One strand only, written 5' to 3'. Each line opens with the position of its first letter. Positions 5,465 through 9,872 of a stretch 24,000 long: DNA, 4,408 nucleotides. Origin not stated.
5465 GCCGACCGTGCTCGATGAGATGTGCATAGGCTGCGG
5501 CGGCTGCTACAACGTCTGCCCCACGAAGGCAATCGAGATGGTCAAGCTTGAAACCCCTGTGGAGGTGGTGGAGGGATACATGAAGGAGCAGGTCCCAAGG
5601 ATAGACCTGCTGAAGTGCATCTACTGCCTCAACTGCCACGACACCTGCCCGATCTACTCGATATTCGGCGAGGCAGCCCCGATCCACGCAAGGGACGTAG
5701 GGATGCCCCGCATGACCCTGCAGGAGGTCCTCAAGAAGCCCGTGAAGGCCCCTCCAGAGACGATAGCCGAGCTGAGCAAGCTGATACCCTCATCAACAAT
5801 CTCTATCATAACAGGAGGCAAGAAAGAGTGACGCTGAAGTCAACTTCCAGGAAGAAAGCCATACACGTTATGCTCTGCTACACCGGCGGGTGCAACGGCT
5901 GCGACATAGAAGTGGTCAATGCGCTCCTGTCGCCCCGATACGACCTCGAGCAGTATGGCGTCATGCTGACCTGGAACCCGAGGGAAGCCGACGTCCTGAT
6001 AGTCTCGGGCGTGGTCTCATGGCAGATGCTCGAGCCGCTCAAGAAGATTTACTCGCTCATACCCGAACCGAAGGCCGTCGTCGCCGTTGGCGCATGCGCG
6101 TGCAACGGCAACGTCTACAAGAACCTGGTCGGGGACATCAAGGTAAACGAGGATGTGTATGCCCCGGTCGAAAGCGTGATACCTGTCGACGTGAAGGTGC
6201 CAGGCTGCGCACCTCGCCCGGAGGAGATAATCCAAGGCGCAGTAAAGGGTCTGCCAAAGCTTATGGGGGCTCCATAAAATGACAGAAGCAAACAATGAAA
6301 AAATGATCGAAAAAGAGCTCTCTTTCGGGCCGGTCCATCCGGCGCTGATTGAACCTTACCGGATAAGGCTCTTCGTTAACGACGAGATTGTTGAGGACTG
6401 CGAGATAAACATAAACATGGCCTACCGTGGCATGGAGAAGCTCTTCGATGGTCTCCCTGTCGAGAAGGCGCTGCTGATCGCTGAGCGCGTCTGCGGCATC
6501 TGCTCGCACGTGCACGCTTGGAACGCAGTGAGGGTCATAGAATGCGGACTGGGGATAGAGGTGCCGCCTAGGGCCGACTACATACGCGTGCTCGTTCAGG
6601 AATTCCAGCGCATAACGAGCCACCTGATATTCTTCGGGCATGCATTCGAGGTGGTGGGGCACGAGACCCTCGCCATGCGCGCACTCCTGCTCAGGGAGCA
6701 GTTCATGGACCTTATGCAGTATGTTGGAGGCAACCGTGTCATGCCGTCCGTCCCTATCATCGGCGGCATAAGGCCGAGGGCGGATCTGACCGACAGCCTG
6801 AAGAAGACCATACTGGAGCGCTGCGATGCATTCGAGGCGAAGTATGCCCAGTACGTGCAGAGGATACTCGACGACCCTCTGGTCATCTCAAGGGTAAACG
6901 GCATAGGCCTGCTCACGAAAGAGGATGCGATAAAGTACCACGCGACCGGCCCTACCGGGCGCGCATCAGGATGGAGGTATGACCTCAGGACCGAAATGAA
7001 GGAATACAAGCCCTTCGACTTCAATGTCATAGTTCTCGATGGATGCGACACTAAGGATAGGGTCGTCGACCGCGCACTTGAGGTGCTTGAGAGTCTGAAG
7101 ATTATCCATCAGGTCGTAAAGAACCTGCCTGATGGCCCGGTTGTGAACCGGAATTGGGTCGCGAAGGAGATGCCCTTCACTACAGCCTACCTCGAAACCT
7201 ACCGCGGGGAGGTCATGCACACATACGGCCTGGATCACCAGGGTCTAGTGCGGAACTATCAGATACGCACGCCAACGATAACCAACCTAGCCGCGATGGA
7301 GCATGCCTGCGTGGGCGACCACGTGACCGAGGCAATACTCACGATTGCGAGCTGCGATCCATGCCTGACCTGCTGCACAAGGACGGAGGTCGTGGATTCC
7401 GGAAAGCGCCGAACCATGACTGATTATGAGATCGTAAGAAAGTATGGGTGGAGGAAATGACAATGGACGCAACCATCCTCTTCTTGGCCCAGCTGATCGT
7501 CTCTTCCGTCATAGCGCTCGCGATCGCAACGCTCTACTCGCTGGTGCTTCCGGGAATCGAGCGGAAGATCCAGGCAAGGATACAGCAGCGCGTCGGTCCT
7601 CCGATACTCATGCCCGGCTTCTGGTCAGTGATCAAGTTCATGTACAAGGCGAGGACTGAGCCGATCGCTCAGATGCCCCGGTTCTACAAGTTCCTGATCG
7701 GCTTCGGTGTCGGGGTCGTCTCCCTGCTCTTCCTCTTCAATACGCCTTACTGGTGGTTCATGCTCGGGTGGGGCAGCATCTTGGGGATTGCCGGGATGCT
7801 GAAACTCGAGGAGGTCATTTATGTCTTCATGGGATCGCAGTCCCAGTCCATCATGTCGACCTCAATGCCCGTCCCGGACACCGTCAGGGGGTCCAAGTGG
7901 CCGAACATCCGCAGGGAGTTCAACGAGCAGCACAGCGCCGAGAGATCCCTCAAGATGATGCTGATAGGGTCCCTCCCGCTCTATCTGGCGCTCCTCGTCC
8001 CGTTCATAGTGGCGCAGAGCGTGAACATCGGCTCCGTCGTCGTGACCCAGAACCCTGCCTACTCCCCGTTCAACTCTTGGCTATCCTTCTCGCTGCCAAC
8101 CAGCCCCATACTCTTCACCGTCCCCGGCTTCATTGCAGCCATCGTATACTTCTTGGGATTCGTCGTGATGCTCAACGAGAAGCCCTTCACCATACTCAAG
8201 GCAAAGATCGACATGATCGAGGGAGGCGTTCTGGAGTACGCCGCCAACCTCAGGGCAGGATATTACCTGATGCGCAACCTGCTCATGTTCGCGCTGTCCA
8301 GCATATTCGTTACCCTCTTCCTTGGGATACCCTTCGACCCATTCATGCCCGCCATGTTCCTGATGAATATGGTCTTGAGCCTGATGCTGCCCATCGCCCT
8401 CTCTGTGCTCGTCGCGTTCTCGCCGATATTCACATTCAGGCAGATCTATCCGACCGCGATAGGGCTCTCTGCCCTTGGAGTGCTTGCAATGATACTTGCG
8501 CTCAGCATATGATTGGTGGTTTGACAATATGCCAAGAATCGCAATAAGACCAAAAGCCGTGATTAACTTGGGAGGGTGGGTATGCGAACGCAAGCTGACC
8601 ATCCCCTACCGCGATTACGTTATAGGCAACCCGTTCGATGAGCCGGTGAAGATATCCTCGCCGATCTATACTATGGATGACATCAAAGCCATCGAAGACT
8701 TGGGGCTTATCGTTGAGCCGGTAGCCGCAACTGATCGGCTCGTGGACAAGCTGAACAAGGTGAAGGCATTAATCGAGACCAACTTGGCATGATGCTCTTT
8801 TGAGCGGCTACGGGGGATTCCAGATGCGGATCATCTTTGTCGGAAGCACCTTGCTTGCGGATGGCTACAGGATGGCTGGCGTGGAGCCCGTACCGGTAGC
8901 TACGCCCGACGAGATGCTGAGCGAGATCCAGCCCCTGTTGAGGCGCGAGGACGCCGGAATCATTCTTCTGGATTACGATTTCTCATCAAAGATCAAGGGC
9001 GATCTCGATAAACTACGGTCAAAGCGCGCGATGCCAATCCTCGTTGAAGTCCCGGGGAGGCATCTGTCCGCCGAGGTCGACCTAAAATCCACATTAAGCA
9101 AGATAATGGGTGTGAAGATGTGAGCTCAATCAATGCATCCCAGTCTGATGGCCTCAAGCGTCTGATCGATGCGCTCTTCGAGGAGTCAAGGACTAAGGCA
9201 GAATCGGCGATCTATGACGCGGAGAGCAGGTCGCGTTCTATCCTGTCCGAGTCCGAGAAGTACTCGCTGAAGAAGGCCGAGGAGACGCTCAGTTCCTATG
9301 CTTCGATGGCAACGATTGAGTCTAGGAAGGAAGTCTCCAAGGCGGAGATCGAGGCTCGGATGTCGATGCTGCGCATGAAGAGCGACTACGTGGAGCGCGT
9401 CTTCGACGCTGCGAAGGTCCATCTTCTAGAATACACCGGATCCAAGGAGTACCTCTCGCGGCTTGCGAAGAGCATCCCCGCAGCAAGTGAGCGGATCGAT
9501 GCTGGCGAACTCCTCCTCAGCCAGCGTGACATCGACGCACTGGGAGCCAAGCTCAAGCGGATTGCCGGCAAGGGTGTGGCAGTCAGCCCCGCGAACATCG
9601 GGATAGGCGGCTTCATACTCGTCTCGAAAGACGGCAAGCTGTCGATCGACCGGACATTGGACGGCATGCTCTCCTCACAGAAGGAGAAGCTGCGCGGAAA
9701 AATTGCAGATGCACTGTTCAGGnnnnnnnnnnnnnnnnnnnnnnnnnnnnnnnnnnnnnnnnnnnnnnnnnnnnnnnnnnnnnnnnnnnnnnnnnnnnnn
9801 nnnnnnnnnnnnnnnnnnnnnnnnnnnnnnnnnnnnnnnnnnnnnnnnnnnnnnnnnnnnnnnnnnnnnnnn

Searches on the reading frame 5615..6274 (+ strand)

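Call 58: search_protein_families(library=pfam, proteins=[window:5615-6274:+], max_evalue=0.01)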
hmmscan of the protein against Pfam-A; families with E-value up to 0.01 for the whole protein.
window:5615-6274:+ (220 aa): 1 family
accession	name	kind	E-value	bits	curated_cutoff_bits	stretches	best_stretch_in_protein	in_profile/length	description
PF01058.29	Oxidored_q6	-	2.2e-30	105.4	27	1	93-210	1-126/128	NADH ubiquinone oxidoreductase, 20 Kd subunit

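Call 59: search_protein_families(library=ncbifam, proteins=[window:5615-6274:+], max_evalue=0.00001)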
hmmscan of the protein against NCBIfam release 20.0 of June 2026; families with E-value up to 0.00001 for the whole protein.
window:5615-6274:+ (220 aa): 12 families
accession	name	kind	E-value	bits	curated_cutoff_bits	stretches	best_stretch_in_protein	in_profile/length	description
NF005012.1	PRK06411.1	subfamily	1.2e-32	112.8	116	1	74-210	27-152/166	NADH-quinone oxidoreductase subunit NuoB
TIGR01957.1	nuoB_fam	subfamily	1.3e-29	103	142.7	1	85-211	18-137/145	NADH-quinone oxidoreductase subunit B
NF011395.0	PRK14820.1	equivalog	8.5e-26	90.8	263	1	87-211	38-152/180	NADH-quinone oxidoreductase subunit B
NF011390.0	PRK14815.1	equivalog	8.5e-25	87.1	281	1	90-211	39-152/183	NADH dehydrogenase subunit B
NF011393.0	PRK14818.1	equivalog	2.6e-24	85.7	255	1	74-211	24-150/173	NADH dehydrogenase subunit B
NF011388.0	PRK14813.1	equivalog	1.5e-23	83.6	294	1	92-211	36-148/189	NADH dehydrogenase subunit B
NF011394.0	PRK14819.1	equivalog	8.4e-23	81.2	312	1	91-207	38-147/264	NADH-quinone oxidoreductase subunit B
NF011391.0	PRK14816.1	equivalog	1.2e-22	80.4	283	1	88-211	58-172/196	NADH-quinone oxidoreductase subunit B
NF011392.0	PRK14817.1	equivalog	2.1e-22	79.7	271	1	87-209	41-153/182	NADH-quinone oxidoreductase subunit B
NF009808.0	PRK13292.1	equivalog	9.9e-22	76.6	1156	1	79-210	23-143/791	NADH-quinone oxidoreductase subunit B/C/D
NF011389.0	PRK14814.1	equivalog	1e-20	74.3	285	1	89-215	38-156/186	NADH dehydrogenase subunit B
TIGR03294.1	FrhG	equivalog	3.6e-13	49.8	245.5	1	116-209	42-137/228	coenzyme F420 hydrogenase subunit gamma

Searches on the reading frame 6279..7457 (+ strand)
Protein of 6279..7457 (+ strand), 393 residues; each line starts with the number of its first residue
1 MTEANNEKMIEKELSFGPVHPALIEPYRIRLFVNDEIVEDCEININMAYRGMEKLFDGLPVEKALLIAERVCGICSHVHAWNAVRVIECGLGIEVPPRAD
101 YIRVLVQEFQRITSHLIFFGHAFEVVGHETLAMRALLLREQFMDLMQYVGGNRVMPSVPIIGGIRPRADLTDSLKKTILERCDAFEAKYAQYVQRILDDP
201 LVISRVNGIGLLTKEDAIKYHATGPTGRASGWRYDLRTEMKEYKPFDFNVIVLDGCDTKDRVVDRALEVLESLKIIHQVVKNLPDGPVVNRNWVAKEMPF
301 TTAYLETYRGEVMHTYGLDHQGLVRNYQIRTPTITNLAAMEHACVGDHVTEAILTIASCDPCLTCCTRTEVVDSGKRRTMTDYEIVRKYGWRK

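Call 28: search_protein_families(library=pfam, proteins=[window:6279-7457:+], max_evalue=0.001)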
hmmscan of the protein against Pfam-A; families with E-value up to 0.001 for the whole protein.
window:6279-7457:+ (393 aa): 2 families
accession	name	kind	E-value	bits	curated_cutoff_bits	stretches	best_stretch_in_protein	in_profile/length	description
PF00346.24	Complex1_49kDa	-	2.1e-45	155.4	24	2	126-292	2-168/271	Respiratory-chain NADH dehydrogenase, 49 Kd subunit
PF00374.24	NiFeSe_Hases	-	5e-18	65.8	25.8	1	50-121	1-72/508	Nickel-dependent hydrogenase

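Call 59: search_protein_families(library=ncbifam, proteins=[window:6279-7457:+], max_evalue=0.00001)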
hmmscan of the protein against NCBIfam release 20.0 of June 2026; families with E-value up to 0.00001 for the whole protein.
window:6279-7457:+ (393 aa): 15 families
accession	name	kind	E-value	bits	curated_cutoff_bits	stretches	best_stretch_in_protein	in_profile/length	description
NF004739.1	PRK06075.1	equivalog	8.8e-65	218.9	360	1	13-295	2-282/384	NADH-quinone oxidoreductase subunit D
TIGR01962.1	NuoD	equivalog_domain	2.1e-56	191.5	459.35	1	14-322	5-311/386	NADH dehydrogenase (quinone) subunit D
NF008974.0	PRK12322.1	equivalog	2.6e-51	174.7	522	1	12-363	7-361/366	NADH-quinone oxidoreductase subunit D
NF040602.1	F420_dehyd_FpoD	exception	6.5e-51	173.5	600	1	14-364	10-368/372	F420H2 dehydrogenase subunit FpoD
NF009808.0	PRK13292.1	equivalog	5.6e-46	156.8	1156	1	13-291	409-687/791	NADH-quinone oxidoreductase subunit B/C/D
NF008728.0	PRK11742.1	equivalog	1.8e-44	152.1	840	1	14-289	217-492/598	NADH-quinone oxidoreductase subunit C/D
NF005649.0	PRK07415.1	equivalog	7.1e-43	147.1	583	1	5-290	7-290/394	NAD(P)H-quinone oxidoreductase subunit H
TIGR03295.1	frhA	equivalog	7.4e-25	87.7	392.5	2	34-194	24-190/412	coenzyme F420 hydrogenase subunit alpha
NF033181.1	NiFeSe_hydrog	equivalog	3.7e-17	62.4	600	1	28-121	17-109/507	nickel-dependent hydrogenase large subunit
NF007778.0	PRK10467.1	equivalog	4.8e-14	51.5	969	1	46-119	35-108/567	hydrogenase 2 large subunit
NF045518.1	H2_NiFeSe_large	exception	2.9e-13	49.4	780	1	28-121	17-109/485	NiFeSe hydrogenase large subunit HysA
NF041785.2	VhuA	equivalog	4.1e-12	45.4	800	1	40-119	30-108/418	F420-non-reducing hydrogenase Vhu subunit A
NF007550.0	PRK10170.1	equivalog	1.8e-11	43.2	1101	1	28-119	32-123/597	Ni/Fe-hydrogenase large subunit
NF040828.1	sulfhyd_ShyA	equivalog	1.6e-09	37.1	700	0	265-345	295-376/415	NAD(P)-dependent hydrogenase/sulfhydrogenase 2 subunit alpha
NF040832.1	sulfhyd_HydA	equivalog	6.3e-08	32.1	880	0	29-115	19-105/426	NADPH-dependent hydrogenase/sulfhydrogenase 1 subunit alpha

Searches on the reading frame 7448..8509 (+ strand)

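Call 28: search_protein_families(library=pfam, proteins=[window:7448-8509:+], max_evalue=0.001)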
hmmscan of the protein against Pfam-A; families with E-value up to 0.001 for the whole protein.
window:7448-8509:+ (354 aa): 1 family
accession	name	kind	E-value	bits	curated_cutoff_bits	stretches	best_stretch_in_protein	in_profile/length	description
PF00146.26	NADHdh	-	1.5e-18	67.6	27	2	164-333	129-278/298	NADH dehydrogenase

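Call 59: search_protein_families(library=ncbifam, proteins=[window:7448-8509:+], max_evalue=0.00001)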
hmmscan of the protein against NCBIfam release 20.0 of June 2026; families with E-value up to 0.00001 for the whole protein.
window:7448-8509:+ (354 aa): 4 families
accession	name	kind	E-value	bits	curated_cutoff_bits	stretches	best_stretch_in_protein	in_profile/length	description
NF040610.1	F420_dehyd_FpoH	exception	5.8e-08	32.4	475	1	164-322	152-294/339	F420H2 dehydrogenase subunit FpoH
NF004741.0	PRK06076.1-2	equivalog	1.2e-07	31.3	305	0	166-336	157-304/337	NADH-quinone oxidoreductase subunit NuoH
NF004743.0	PRK06076.1-4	equivalog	7.1e-07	28.4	494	0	178-299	171-275/433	NADH-quinone oxidoreductase subunit NuoH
NF004742.0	PRK06076.1-3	equivalog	1.1e-06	28.1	531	1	167-325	159-308/356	NADH-quinone oxidoreductase subunit NuoH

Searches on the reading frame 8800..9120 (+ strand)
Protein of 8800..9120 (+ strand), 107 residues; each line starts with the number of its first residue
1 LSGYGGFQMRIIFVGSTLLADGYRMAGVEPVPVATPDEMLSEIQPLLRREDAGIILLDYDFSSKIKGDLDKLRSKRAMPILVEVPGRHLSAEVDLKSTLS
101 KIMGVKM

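Call 29: search_protein_families(library=pfam, proteins=[window:8800-9120:+], max_evalue=0.001)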
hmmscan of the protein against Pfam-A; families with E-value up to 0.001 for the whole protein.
window:8800-9120:+ (107 aa): 1 family
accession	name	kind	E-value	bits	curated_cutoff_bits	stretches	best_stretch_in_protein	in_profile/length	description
PF01990.22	ATP-synt_F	-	1.4e-13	51.4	23.5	1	11-94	1-83/91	ATP synthase (F/14-kDa) subunit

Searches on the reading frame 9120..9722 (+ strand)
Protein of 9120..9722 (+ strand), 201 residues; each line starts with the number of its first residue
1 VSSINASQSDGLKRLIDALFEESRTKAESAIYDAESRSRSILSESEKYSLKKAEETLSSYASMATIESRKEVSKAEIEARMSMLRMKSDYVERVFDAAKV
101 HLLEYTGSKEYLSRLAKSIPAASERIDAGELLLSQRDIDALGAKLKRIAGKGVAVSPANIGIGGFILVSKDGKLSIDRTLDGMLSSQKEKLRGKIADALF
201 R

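Call 29: search_protein_families(library=pfam, proteins=[window:9120-9722:+], max_evalue=0.001)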
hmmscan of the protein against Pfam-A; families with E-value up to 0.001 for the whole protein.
window:9120-9722:+ (201 aa): 1 family
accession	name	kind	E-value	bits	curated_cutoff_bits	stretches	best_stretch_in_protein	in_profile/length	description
PF01991.23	vATP-synt_E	-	1.4e-15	57.7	24.2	1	21-200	4-199/199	ATP synthase (E/31 kDa) subunit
